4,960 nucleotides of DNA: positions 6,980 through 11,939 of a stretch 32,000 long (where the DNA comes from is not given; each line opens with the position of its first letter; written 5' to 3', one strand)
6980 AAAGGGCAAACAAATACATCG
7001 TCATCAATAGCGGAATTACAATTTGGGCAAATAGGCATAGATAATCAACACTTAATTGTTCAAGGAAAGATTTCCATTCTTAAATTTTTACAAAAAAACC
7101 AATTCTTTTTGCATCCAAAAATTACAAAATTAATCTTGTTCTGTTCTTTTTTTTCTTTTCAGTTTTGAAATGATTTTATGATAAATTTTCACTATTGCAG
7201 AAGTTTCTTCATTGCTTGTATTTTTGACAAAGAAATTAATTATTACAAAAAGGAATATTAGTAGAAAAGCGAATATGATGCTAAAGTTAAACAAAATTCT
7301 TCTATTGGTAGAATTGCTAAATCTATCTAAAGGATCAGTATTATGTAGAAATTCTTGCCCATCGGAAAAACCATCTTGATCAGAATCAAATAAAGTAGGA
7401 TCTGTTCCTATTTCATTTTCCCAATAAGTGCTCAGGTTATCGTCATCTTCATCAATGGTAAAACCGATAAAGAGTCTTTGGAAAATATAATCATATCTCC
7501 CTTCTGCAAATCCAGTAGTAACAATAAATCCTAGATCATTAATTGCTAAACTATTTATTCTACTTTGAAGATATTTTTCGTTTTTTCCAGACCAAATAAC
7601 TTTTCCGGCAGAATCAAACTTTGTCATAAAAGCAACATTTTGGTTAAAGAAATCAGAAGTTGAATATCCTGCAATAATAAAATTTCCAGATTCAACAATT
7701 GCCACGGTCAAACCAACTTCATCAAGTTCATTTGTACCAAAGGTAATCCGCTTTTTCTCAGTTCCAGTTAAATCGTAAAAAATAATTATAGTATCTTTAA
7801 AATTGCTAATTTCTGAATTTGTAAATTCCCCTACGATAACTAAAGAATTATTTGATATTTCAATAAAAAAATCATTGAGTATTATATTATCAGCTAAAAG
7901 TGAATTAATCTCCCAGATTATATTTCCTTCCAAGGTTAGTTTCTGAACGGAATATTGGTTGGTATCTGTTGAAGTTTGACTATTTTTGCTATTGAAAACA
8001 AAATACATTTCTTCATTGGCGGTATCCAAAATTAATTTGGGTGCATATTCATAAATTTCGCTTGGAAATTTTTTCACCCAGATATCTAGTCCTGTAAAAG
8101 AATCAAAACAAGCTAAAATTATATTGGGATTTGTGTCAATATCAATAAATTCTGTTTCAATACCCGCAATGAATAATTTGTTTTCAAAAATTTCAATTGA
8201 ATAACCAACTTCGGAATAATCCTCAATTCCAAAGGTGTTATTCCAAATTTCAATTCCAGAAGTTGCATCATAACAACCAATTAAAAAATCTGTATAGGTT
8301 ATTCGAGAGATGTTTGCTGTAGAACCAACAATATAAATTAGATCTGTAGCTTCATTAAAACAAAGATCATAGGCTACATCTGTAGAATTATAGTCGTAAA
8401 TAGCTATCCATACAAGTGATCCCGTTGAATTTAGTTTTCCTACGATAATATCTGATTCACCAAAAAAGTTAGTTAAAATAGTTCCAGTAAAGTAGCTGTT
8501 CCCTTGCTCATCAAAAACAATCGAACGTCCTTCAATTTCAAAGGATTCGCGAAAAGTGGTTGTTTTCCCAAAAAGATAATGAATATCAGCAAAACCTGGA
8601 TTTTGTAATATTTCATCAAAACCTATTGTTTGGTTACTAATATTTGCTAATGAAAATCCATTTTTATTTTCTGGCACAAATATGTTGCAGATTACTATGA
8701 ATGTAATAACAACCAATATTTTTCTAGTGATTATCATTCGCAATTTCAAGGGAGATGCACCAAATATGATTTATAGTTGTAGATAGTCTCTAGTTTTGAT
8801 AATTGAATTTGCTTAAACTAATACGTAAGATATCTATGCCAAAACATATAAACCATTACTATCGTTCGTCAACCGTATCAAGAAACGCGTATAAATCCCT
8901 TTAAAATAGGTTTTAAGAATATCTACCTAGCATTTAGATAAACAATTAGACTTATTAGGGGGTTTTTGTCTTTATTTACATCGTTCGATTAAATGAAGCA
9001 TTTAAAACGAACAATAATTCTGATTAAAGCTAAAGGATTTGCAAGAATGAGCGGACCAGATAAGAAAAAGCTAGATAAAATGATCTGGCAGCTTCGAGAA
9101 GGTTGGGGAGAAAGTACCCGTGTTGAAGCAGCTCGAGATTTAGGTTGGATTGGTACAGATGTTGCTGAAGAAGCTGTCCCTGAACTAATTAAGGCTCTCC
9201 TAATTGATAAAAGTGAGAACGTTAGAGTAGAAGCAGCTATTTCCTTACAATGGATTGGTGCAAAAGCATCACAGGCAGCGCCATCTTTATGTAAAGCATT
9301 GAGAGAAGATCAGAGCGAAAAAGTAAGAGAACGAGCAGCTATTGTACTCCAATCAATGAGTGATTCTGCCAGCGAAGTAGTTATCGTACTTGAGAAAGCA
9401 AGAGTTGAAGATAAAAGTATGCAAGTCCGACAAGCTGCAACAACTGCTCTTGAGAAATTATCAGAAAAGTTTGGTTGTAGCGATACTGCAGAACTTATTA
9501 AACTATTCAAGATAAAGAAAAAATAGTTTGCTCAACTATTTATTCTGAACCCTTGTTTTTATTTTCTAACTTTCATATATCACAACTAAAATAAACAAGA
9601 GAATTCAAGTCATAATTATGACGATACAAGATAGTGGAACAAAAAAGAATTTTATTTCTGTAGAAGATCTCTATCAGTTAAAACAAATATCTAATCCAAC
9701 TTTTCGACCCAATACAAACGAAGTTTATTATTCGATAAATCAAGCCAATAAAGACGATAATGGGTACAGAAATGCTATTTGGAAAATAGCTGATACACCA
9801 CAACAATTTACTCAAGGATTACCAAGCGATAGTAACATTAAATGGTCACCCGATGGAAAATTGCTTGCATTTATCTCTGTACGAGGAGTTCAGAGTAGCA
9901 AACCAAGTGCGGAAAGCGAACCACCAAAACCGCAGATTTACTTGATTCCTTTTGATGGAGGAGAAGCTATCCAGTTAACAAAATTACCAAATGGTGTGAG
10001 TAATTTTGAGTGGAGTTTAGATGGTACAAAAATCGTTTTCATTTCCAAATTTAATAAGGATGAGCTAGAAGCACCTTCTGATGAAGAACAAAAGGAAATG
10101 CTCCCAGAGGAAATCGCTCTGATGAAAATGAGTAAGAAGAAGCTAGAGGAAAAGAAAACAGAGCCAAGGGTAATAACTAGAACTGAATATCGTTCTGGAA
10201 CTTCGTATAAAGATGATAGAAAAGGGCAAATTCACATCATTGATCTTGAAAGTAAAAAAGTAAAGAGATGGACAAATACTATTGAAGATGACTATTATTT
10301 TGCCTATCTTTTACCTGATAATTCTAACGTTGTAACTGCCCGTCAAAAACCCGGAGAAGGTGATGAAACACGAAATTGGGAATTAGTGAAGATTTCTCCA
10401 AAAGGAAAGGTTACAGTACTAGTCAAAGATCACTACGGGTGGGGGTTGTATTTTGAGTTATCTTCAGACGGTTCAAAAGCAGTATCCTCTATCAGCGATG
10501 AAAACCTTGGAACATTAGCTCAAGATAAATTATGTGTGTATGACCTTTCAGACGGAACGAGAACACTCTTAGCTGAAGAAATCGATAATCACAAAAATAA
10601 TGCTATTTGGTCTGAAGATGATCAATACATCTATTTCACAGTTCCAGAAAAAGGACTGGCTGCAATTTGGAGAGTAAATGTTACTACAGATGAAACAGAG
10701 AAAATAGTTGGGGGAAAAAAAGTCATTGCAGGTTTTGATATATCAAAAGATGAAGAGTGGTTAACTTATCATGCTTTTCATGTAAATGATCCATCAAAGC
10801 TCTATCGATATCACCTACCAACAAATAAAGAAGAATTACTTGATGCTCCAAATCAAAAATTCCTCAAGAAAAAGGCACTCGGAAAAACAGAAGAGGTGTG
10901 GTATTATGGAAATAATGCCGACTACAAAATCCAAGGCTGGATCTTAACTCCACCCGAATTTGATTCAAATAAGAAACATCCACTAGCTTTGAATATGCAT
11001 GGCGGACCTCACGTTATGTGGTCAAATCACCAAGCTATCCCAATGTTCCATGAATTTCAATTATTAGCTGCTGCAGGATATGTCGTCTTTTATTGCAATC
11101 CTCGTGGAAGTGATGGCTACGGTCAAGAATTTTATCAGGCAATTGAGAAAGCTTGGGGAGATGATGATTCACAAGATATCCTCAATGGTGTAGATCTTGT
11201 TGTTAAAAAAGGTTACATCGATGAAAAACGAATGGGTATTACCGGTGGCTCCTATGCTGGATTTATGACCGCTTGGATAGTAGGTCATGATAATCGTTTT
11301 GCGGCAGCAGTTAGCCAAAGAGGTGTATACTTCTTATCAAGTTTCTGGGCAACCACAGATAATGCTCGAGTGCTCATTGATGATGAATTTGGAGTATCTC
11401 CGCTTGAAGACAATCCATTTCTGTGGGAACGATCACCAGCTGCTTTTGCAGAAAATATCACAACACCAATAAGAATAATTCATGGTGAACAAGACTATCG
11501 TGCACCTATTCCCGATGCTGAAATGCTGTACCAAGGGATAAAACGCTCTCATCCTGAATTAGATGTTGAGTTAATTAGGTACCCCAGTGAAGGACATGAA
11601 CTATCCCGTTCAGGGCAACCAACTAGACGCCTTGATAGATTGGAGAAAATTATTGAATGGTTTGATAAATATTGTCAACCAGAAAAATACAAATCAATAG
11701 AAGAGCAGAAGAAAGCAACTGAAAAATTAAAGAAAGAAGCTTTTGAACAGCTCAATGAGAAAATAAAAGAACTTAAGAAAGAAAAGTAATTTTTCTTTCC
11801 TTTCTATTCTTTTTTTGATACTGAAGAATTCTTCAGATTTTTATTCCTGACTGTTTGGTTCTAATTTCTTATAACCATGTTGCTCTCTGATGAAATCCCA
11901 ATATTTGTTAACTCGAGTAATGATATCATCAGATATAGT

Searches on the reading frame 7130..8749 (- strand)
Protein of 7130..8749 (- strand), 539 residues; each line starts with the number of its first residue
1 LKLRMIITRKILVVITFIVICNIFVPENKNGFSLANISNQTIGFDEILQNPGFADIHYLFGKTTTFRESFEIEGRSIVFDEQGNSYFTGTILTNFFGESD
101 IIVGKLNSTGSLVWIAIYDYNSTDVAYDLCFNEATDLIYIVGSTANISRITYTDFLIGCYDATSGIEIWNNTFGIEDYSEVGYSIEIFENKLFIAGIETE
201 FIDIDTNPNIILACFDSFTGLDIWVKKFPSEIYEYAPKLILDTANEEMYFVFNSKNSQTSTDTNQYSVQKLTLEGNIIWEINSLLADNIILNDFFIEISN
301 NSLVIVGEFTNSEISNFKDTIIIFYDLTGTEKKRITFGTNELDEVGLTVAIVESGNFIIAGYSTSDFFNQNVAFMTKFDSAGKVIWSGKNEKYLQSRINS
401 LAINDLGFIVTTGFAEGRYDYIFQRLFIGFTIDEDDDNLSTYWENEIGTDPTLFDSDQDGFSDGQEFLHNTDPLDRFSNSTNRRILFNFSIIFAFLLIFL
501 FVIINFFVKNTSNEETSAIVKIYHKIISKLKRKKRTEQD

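Call 13: search_protein_families(library=ncbifam, proteins=[window:7130-8749:-], max_evalue=0.001)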
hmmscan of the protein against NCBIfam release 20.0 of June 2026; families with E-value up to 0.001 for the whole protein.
window:7130-8749:- (539 aa): 0 families

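Call 14: search_protein_families(library=pfam, proteins=[window:7130-8749:-], max_evalue=0.001)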
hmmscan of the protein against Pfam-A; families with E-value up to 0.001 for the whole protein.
window:7130-8749:- (539 aa): 1 family
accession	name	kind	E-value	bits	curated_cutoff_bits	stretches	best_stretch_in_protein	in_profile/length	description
PF18884.5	TSP3_bac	-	6.5e-08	32.7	25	1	455-475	1-21/22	Bacterial TSP3 repeat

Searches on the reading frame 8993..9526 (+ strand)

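Call 13: search_protein_families(library=ncbifam, proteins=[window:8993-9526:+], max_evalue=0.001)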
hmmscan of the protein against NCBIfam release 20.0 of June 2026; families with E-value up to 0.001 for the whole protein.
window:8993-9526:+ (177 aa): 3 families
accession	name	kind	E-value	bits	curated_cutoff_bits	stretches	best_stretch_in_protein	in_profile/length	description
NF010374.0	PRK13800.1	equivalog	1.9e-05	23.1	1196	1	42-161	759-871/898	fumarate reductase/succinate dehydrogenase flavoprotein subunit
NF045915.1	PhycobilmeDegNblB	equivalog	0.00055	19.5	300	0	62-120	33-92/214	phycobilisome degradation protein NblB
NF007244.0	PRK09687.1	equivalog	0.00075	18.9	275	0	62-153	130-218/285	putative lyase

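Call 14: search_protein_families(library=pfam, proteins=[window:8993-9526:+], max_evalue=0.001)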
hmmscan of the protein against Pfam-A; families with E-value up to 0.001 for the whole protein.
window:8993-9526:+ (177 aa): 6 families
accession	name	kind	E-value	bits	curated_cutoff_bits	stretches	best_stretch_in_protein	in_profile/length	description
PF13646.12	HEAT_2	-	1.5e-19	70.5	27.7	2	28-119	2-87/88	HEAT repeats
PF02985.28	HEAT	-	5.7e-11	42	23.5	0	138-159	9-30/31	HEAT repeat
PF03130.22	HEAT_PBS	-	5e-10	39.3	20.9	1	43-69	2-25/27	PBS lyase HEAT-like repeat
PF13513.12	HEAT_EZ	-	6.9e-07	30.1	27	0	94-120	28-53/55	HEAT-like repeat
PF20168.4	PDS5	-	4.3e-05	22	27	1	72-156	295-387/1053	Sister chromatid cohesion protein PDS5 protein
PF12717.13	Cnd1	-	0.00033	21.2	26.4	0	97-161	24-89/162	non-SMC mitotic condensation complex subunit 1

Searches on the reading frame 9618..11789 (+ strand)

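Call 13: search_protein_families(library=ncbifam, proteins=[window:9618-11789:+], max_evalue=0.001)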
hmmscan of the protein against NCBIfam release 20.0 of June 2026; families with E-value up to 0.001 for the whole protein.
window:9618-11789:+ (723 aa): 5 families
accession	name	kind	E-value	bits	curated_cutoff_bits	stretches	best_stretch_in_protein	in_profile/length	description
NF053518.1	DipepPtdsDpp5Prph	equivalog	6.7e-78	262.8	900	1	13-685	3-653/655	dipeptidyl-peptidase Dpp5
NF033523.0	lasso_peptidase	equivalog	1e-39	136.8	400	3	390-684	344-635/638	Atxe2 family lasso peptide isopeptidase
TIGR02800.1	propeller_TolB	equivalog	7e-12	45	343.15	1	25-145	238-343/418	Tol-Pal system beta propeller repeat protein TolB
NF002183.0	PRK01029.1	equivalog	1.5e-11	44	405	1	257-367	310-414/429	Tol-Pal system protein TolB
NF050058.1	e_dPHAscl_type1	hypoth_equivalog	0.00022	20.8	150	1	441-572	11-140/276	extracellular catalytic domain type 1 short-chain-length polyhydroxyalkanoate depolymerase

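Call 14: search_protein_families(library=pfam, proteins=[window:9618-11789:+], max_evalue=0.001)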
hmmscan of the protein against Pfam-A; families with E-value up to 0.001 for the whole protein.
window:9618-11789:+ (723 aa): 5 families
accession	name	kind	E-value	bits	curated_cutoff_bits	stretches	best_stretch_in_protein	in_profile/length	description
PF00326.27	Peptidase_S9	-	3e-47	161.3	22.6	1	478-687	5-211/213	Prolyl oligopeptidase family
PF07676.18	PD40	-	2.9e-07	30.7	20.9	0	76-95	16-33/38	WD40-like Beta Propeller Repeat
PF01738.24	DLH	-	1.3e-05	25.3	21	1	483-685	37-216/217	Dienelactone hydrolase family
PF05448.18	AXE1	-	2.7e-05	23.5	21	0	429-505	60-127/321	Acetyl xylan esterase (AXE1)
PF20434.5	BD-FAE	-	0.00051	20.1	26.8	0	451-639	10-213/215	BD-FAE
